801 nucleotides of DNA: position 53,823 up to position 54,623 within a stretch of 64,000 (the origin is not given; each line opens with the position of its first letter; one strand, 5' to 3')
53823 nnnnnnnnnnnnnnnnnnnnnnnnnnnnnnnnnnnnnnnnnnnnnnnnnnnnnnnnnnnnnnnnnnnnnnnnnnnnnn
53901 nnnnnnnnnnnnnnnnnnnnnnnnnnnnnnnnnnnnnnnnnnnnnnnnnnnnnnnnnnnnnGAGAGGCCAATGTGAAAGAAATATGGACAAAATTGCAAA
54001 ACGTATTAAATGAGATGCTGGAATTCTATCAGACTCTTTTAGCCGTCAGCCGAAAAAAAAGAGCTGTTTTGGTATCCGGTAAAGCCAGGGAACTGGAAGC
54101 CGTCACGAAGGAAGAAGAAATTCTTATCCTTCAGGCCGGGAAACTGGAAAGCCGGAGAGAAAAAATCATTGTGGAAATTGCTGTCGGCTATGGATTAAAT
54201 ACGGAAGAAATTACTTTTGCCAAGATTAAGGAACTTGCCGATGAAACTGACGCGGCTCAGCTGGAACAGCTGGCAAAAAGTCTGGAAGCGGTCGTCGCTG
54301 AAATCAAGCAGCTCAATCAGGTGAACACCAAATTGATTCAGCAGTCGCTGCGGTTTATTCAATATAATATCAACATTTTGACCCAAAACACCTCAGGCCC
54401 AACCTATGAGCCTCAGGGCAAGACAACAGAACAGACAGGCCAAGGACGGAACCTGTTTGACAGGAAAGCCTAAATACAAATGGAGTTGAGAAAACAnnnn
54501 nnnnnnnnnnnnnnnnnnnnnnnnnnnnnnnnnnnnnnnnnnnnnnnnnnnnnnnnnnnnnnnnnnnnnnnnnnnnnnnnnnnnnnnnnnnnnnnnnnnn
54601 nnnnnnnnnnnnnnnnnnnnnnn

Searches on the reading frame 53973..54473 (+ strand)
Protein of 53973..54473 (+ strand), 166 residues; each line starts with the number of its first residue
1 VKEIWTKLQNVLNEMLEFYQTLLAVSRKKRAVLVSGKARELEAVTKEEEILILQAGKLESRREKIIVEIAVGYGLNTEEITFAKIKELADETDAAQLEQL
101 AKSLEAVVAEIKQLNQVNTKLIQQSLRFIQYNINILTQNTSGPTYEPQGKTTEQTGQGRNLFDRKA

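Call 3: search_protein_families(library=pfam, proteins=[window:53973-54473:+], max_evalue=1)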
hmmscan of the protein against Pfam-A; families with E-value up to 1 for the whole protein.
window:53973-54473:+ (166 aa): 9 families
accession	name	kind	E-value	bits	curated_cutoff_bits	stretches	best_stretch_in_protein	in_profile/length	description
PF05130.17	FlgN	-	4.3e-25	89.3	30.5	1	6-152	4-146/147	FlgN protein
PF02947.19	Flt3_lig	-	0.0035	18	25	1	98-141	64-107/131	flt3 ligand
PF02686.20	GatC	-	0.015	15.9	23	1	94-120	3-29/66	Glu-tRNAGln amidotransferase C subunit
PF22690.1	FAS_AT_central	-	0.027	15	25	1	11-64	16-71/84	Fatty acid synthase central AT domain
PF22470.1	Histone_HNS_N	-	0.044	14.1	24.5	1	84-117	13-46/79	H-NS histone-like proteins, N-terminal domain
PF00766.25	ETF_alpha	-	0.17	12.3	27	0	69-95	9-34/81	Electron transfer flavoprotein FAD-binding domain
PF08614.16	ATG16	-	0.51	10.9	33.7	1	21-65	133-177/200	Autophagy protein 16 (ATG16)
PF08653.15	DASH_Dam1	-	0.51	10.6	26.6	1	96-123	4-31/56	DASH complex subunit Dam1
PF16559.10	GIT_CC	-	0.99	9.6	28.7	1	104-140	25-60/66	GIT coiled-coil Rho guanine nucleotide exchange factor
